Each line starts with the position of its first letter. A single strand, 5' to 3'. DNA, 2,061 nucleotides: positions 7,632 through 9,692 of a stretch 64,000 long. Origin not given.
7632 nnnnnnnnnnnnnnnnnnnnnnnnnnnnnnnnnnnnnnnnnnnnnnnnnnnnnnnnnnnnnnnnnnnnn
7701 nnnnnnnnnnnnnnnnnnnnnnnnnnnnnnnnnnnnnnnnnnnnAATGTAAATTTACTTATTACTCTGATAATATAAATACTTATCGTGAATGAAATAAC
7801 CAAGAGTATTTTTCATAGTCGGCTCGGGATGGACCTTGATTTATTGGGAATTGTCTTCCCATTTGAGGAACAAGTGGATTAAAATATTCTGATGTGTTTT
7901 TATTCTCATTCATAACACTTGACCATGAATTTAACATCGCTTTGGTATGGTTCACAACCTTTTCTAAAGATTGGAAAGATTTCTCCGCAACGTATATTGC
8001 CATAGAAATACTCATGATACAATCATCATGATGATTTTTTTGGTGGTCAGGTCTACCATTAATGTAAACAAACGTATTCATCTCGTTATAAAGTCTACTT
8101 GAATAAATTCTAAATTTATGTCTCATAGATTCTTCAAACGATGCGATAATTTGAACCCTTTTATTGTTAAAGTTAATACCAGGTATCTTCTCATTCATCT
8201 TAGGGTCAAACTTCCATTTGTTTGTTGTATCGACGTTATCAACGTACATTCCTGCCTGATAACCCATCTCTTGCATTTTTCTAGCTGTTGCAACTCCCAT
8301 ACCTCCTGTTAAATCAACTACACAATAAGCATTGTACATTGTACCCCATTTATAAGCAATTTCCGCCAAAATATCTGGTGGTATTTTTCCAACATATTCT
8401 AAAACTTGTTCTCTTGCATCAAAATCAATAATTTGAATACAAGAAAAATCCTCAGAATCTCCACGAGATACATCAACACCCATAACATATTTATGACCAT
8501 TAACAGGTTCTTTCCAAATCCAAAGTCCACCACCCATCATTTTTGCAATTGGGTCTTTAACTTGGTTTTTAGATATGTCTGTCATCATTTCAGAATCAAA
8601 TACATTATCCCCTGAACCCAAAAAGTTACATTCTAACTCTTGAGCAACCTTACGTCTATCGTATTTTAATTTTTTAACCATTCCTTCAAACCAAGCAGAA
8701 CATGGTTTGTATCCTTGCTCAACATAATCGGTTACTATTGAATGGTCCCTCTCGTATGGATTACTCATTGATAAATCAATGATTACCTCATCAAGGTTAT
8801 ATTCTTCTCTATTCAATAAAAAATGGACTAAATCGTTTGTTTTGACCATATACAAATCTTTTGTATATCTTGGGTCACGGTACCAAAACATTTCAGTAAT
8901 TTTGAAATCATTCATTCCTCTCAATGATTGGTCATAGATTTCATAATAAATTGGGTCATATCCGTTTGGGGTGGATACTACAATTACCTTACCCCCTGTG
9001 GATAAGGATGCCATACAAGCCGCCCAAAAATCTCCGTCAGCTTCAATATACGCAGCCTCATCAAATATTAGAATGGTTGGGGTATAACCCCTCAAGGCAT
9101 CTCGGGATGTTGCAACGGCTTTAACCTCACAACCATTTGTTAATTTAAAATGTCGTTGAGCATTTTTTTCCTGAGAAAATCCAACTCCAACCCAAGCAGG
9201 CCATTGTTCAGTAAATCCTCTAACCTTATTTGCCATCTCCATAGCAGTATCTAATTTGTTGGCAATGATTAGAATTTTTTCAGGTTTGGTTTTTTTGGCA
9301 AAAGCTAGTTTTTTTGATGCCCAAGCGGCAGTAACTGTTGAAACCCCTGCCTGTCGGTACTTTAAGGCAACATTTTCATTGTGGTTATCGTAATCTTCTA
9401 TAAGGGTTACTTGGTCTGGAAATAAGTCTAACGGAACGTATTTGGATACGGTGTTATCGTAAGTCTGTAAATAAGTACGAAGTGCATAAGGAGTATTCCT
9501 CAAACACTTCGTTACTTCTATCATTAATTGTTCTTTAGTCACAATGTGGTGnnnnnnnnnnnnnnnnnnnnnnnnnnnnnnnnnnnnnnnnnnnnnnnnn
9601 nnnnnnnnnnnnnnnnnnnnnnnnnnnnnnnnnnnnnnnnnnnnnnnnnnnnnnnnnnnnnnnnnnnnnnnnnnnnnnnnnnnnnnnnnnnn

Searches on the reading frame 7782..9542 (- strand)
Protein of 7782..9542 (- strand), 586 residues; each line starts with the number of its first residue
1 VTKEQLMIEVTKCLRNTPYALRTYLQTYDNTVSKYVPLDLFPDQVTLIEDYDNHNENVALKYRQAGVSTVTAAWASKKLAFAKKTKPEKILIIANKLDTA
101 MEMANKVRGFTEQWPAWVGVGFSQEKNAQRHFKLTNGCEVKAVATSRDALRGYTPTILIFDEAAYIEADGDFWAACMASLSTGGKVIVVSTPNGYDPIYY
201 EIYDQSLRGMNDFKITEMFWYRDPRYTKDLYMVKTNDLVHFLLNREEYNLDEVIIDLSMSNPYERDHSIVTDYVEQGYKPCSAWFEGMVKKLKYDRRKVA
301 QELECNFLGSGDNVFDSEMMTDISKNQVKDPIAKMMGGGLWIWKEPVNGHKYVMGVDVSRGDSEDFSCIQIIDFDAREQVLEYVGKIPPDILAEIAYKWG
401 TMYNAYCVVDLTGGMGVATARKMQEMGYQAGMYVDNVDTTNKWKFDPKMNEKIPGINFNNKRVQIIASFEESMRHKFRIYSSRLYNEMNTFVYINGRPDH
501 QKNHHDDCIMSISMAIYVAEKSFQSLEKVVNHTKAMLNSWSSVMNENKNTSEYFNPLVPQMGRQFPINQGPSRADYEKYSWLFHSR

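Call 41: search_protein_families(library=phrogs, proteins=[window:7782-9542:-], max_evalue=0.001)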
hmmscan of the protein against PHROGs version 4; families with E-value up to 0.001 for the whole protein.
window:7782-9542:- (586 aa): 8 families
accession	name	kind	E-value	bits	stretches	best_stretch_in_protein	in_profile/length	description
phrog_2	-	head and packaging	6.4e-39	135.3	1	34-523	261-596/807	terminase large subunit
phrog_5989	-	head and packaging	5.7e-23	82.6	1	4-240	108-323/347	terminase large subunit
phrog_38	-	head and packaging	5.1e-16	59.5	1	63-541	314-724/760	terminase large subunit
phrog_36964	-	head and packaging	1.7e-15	57.1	2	69-212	436-577/890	terminase large subunit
phrog_7579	-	head and packaging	4.4e-13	50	1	42-206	5-161/239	terminase large subunit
phrog_9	-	head and packaging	4.9e-10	39.9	1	63-221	232-391/812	terminase large subunit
phrog_38407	-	unknown function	4.5e-06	26.8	1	336-515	166-344/370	-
phrog_26724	-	unknown function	0.00031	21.4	1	11-146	7-135/192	-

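Call 62: search_dna_similar(query=window:7782-9542:-, collection=phages, mode=protein, max_rows=15, max_evalue=1e-10)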
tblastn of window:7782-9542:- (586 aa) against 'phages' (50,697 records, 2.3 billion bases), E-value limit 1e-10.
Records with a match: 1258; places in all: 1258; records where one place covers at least 80% of the query: 18.
Best place of each record, by identity: <60% 1258.
By first word of the organism name: Synechococcus 376; Salmonella 168; Klebsiella 156; Vibrio 132; Cyanophage 61; Escherichia 58; Aeromonas 38; Prochlorococcus 24; Rhizobium 23; Enterobacter 23; and 39 more.
By host as written in the record: - 326; Synechococcus 107; Klebsiella pneumoniae 73; Synechococcus sp. 38; Synechococcus sp. WH7803 28; Salmonella enterica 26; Salmonella enterica subsp. enterica serovar Enteritidis PT1 21; Synechococcus sp. WH8102 20; and 258 more.
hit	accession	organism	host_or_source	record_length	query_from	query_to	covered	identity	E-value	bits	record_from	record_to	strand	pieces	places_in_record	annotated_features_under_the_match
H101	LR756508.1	uncultured phage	metagenomic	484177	3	542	92%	28.6%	2e-56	211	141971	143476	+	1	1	record has no annotation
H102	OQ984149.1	Phage C48C1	-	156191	9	581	98%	25.4%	5e-40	162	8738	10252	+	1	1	terminase large subunit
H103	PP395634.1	Microcystis phage Mel-JY01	Microcystis elabens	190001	3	545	81%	30.4%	8e-28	236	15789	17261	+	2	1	large terminase protein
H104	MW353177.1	Flavobacterium phage vB_FspM_immuto_13-6C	Flavobacterium sp. LMO8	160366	3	540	80%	29.0%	6e-26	215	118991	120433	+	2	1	terminase large subunit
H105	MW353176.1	Flavobacterium phage vB_FspM_immuto_3-5A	Flavobacterium sp. LMO8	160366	3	540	80%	29.0%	1e-25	214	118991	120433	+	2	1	terminase large subunit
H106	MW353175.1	Flavobacterium phage vB_FspM_immuto_2-6A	Flavobacterium sp. LMO8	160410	3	540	80%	29.0%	1e-25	214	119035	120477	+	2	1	terminase large subunit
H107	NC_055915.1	Flavobacterium phage vB_FspM_immuto_2-6A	Flavobacterium sp. LMO8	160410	3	540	80%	29.0%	1e-25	214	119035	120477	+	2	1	terminase large subunit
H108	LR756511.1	uncultured phage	metagenomic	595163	44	526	82%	26.7%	8e-35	147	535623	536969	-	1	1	record has no annotation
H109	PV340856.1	Synechococcus phage Sf-FS3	Synechococcus sp. WH8102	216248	2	465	79%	26.5%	9e-22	106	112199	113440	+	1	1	terminase large subunit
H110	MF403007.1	Agrobacterium phage Atu_ph04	Agrobacterium tumefaciens C58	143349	1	492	84%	24.9%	6e-25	116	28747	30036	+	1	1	terminase large subunit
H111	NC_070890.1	Agrobacterium phage Atu_ph04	Agrobacterium tumefaciens C58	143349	1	492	84%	24.9%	6e-25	116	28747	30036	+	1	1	terminase large subunit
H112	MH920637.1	Synechococcus phage S-B43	Synechococcus sp. MW02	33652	1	465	79%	25.7%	5e-23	110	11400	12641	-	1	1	terminase large subunit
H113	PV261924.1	Synechococcus phage RN05-S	Synechococcus sp. MW02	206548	1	465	79%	25.7%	6e-23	110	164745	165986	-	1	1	erminase large subunit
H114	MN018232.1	Synechococcus phage S-B43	Synechococcus sp. MW02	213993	1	465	79%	25.7%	6e-23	110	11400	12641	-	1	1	terminase large subunit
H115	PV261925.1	Synechococcus phage RB11-B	Synechococcus sp. MW02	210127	1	465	79%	25.7%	6e-23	110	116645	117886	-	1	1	terminase large subunit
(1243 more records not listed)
